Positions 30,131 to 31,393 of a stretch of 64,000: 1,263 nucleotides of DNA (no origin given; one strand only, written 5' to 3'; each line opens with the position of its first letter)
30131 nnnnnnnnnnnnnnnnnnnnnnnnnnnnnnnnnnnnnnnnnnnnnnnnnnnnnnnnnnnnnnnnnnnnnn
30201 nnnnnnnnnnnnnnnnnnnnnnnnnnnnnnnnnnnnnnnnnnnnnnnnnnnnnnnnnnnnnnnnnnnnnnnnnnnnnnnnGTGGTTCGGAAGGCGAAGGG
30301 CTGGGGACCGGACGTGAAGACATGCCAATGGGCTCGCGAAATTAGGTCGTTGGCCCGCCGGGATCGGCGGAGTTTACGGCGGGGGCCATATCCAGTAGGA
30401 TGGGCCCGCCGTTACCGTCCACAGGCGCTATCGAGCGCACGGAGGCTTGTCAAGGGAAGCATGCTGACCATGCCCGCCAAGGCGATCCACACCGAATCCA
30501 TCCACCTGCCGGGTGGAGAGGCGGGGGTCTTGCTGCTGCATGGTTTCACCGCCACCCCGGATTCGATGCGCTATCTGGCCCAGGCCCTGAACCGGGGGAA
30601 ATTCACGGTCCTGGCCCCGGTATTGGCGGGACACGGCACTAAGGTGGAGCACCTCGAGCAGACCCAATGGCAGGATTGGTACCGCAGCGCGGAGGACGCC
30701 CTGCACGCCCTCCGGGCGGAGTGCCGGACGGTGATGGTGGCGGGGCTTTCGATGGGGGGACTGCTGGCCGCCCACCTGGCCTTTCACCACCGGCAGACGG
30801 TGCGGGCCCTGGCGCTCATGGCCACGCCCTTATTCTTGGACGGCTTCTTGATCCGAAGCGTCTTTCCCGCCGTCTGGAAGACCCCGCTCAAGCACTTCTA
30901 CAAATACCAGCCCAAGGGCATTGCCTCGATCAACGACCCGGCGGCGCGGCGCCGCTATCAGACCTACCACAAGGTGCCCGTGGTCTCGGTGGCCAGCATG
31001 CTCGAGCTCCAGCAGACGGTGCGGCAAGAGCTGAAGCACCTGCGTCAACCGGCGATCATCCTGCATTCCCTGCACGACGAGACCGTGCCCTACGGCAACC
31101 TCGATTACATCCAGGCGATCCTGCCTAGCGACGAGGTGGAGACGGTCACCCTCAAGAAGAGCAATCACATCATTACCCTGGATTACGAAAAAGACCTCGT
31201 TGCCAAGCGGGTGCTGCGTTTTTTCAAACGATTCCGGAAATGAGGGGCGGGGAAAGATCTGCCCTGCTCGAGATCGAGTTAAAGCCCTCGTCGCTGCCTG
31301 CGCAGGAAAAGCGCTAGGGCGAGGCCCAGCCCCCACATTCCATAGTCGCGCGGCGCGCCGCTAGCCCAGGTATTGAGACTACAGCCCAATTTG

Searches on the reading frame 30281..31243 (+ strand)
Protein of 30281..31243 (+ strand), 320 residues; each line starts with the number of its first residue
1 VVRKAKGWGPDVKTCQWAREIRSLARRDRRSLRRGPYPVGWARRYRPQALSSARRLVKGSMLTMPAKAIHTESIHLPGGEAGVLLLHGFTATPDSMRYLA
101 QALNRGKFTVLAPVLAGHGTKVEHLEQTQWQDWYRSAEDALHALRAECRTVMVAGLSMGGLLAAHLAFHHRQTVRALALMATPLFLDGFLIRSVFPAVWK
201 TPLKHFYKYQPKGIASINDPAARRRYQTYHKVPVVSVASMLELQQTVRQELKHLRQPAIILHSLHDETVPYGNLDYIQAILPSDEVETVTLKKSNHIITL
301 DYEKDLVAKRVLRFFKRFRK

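Call 27: search_protein_families(library=pfam, proteins=[window:30281-31243:+], max_evalue=0.001)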
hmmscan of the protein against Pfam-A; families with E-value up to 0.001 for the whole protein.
window:30281-31243:+ (320 aa): 4 families
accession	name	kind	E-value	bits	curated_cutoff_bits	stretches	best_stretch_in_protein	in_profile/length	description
PF12146.15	Hydrolase_4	-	1.8e-19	70.5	27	1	81-301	5-237/239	Serine aminopeptidase, S33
PF12697.13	Abhydrolase_6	-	3e-16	61.2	26.3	1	83-308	1-215/217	Alpha/beta hydrolase family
PF00561.26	Abhydrolase_1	-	2.2e-14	54.2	25.8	1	83-197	3-115/245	alpha/beta hydrolase fold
PF00326.27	Peptidase_S9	-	0.00061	19.8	22.6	0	252-317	142-208/213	Prolyl oligopeptidase family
